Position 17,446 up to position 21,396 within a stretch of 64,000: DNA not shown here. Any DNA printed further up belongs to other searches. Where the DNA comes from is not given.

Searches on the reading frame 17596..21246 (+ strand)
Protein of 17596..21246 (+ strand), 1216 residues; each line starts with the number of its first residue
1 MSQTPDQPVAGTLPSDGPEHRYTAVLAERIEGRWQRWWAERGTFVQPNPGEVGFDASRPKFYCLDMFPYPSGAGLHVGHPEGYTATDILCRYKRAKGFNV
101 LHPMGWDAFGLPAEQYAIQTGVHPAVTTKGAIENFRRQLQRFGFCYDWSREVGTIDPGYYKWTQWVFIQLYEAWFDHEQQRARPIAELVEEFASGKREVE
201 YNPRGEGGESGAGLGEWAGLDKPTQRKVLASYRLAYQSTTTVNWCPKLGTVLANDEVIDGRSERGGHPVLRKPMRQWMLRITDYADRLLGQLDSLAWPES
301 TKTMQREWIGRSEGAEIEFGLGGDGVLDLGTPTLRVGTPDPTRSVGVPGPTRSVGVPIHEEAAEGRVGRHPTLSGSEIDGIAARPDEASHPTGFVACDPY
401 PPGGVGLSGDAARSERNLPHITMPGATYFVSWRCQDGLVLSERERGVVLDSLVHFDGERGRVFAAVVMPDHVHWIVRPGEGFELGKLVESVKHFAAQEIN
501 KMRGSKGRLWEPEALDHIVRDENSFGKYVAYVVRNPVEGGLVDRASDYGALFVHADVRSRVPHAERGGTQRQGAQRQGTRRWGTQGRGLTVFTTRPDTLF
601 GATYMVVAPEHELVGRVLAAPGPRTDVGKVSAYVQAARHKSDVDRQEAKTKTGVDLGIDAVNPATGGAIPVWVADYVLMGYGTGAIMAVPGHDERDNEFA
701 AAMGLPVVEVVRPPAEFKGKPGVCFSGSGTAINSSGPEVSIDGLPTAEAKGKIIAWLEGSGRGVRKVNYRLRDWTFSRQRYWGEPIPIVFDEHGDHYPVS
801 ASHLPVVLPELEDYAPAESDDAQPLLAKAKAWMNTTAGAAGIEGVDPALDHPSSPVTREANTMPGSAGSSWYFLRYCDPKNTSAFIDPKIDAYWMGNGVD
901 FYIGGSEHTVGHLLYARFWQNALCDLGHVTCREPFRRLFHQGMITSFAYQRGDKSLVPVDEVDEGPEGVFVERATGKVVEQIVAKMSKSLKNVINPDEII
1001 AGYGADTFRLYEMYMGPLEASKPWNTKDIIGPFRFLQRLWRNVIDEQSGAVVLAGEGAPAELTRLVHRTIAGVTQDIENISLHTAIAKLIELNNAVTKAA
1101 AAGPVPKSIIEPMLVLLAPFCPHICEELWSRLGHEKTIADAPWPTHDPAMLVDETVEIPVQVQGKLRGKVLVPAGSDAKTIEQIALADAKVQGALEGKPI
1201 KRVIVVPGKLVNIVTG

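Call 8: search_protein_families(library=pfam, proteins=[window:17596-21246:+], max_evalue=0.01)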
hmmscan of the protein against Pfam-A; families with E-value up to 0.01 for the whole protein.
window:17596-21246:+ (1216 aa): 5 families
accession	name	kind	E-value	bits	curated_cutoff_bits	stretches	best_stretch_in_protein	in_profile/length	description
PF13603.12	tRNA-synt_1_2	-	1.7e-49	168.3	25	1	587-758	21-185/185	Leucyl-tRNA synthetase, editing domain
PF00133.28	tRNA-synt_1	-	8.2e-34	117.5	22.7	3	34-172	2-152/414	tRNA synthetases class I (I, L, M and V)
PF08264.19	Anticodon_1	-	3.8e-18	66.2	25.1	1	1064-1179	6-145/148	Anticodon-binding domain of tRNA ligase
PF09334.17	tRNA-synt_1g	-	9.4e-18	64.6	20.1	1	67-148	7-87/391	tRNA synthetases class I (M)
PF01797.21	Y1_Tnp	-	0.00079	20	23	1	462-510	43-92/121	Transposase IS200 like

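Call 57: search_protein_families(library=ncbifam, proteins=[window:17596-21246:+], max_evalue=1e-10)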
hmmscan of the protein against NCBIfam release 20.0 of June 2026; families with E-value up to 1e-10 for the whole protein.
window:17596-21246:+ (1216 aa): 14 families
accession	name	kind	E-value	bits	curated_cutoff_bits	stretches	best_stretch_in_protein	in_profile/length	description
TIGR00396.1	leuS_bact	equivalog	6.6e-285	947.5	548.4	3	589-1214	240-841/843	leucine--tRNA ligase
NF008957.0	PRK12300.1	subfamily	8.4e-56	189.5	677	2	984-1157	625-803/946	leucine--tRNA ligase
TIGR00422.1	valS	equivalog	2.9e-55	187.7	612.1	2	28-173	8-162/863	valine--tRNA ligase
NF009687.0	PRK13208.1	equivalog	3.5e-50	171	738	1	27-184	12-173/801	valine--tRNA ligase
NF004349.1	PRK05729.1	equivalog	4.5e-45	154.2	704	2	28-173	7-160/860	valine--tRNA ligase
TIGR00395.1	leuS_arch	equivalog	2.4e-40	138.4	648.5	2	984-1157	619-800/938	leucine--tRNA ligase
TIGR00392.1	ileS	equivalog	3.4e-38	131.4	621.4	1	35-172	16-165/861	isoleucine--tRNA ligase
NF000540.1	alt_ValS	exception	1.2e-27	96.3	900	1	27-116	6-89/827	valine--tRNA ligase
NF047646.1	REP_Tyr_transpos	equivalog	4.6e-22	78.5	80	1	420-548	4-143/146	REP-associated tyrosine transposase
NF011492.0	PRK14900.1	equivalog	2e-19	69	1783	0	29-111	17-93/1044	valine--tRNA ligase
TIGR00398.1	metG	equivalog_domain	2.8e-16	59.4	336.35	0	68-171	8-108/530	methionine--tRNA ligase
NF008900.0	PRK12267.1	equivalog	3.6e-12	45.6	598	0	60-172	5-114/648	methionine--tRNA ligase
NF001100.0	PRK00133.1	equivalog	1.3e-11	43.8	587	0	68-170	14-113/676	methionine--tRNA ligase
NF000257.1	MupA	exception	1.3e-11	43.1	1900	0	975-1028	575-623/1024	mupirocin-resistant isoleucine--tRNA ligase MupA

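Call 69: list_cluster_members(proteins=[window:17596-21246:+, window:10860-12344:+, window:14608-15771:+, window:56551-57519:+, window:1590-3224:+, window:38354-39811:+, window:54355-54825:+, window:44460-45752:+, window:45781-47355:-, window:26859-27518:+])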
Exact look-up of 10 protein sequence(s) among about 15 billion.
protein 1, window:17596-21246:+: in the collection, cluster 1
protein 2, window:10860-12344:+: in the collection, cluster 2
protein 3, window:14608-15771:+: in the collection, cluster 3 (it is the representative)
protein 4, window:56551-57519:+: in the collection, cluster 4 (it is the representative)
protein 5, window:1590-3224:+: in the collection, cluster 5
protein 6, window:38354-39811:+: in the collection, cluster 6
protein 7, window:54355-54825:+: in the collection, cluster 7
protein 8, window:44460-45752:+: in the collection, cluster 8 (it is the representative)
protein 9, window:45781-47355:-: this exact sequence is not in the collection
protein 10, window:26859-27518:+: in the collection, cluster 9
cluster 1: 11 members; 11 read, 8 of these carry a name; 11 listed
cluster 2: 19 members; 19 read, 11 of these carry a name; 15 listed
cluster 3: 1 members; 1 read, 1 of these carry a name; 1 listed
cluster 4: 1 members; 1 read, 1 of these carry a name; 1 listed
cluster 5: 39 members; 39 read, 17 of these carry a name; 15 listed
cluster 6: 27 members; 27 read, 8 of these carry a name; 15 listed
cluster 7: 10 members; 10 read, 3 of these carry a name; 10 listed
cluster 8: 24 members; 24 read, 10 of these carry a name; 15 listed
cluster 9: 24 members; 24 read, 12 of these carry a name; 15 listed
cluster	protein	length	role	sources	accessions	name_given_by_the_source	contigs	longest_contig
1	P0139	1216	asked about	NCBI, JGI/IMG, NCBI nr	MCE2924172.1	MAG: leucine--tRNA ligase [Phycisphaeraceae bacterium] | leucine--tRNA ligase [Phycisphaeraceae bacterium]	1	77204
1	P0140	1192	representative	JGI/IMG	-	-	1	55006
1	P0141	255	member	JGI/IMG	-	leucyl-tRNA synthetase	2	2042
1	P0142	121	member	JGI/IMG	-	leucyl-tRNA synthetase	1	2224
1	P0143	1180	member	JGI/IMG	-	leucyl-tRNA synthetase family protein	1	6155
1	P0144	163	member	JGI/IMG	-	hypothetical protein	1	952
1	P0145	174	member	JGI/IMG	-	leucyl-tRNA synthetase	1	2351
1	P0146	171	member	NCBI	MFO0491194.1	MAG: class I tRNA ligase family protein, partial [bacterium]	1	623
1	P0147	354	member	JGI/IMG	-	leucyl-tRNA synthetase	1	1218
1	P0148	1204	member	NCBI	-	-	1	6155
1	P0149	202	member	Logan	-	-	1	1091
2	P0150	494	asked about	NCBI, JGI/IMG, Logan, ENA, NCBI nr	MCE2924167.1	MAG: hypothetical protein LW822_01720 [Phycisphaeraceae bacterium] | isocitrate dehydrogenase | hypothetical protein [Phycisphaeraceae bacterium]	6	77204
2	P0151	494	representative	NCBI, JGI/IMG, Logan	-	-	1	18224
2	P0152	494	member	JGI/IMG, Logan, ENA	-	isocitrate dehydrogenase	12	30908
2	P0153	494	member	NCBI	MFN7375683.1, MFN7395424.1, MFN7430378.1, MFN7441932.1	MAG: isocitrate/isopropylmalate family dehydrogenase [bacterium]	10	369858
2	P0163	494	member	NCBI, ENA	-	-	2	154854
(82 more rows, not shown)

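Call 75: find_encoding_contigs(protein=P0163, flank=10000, max_places=2)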
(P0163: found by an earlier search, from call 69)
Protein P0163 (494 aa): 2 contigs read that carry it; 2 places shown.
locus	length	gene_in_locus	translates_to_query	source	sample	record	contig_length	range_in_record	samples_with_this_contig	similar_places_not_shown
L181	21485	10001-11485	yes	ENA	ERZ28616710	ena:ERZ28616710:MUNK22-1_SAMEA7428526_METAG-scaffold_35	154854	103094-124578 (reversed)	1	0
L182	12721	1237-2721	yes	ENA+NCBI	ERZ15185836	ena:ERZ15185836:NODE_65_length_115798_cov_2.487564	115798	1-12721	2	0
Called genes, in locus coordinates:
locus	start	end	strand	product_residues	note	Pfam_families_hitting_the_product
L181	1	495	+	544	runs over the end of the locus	-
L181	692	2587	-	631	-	PF00496:SBP_bac_5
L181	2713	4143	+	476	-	PF03315:SDH_beta, PF03313:SDH_alpha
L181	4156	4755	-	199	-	-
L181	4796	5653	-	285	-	-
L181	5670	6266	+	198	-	-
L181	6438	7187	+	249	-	PF07617:DUF1579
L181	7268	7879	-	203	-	PF00625:Guanylate_kin, PF13191:AAA_16 (faint)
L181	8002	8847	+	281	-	PF02621:VitK2_biosynth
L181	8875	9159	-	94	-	-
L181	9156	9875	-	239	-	PF03588:Leu_Phe_trans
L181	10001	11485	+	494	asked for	PF00180:Iso_dh, PF18324:Isocitrate_DH_C_bact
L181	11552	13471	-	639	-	PF00672:HAMP, PF00015:MCPsignal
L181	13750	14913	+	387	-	PF01916:DS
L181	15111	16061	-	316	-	PF00551:Formyl_trans_N, PF02911:Formyl_trans_C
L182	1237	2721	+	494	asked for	PF00180:Iso_dh, PF18324:Isocitrate_DH_C_bact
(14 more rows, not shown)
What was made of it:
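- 18590..19348 (+): 759-nt in-frame REP-RAYT-REP insertion in leuS. It is absent from the sister genome and bounded on both sides by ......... The sister leuS is 939 aa (call 75).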
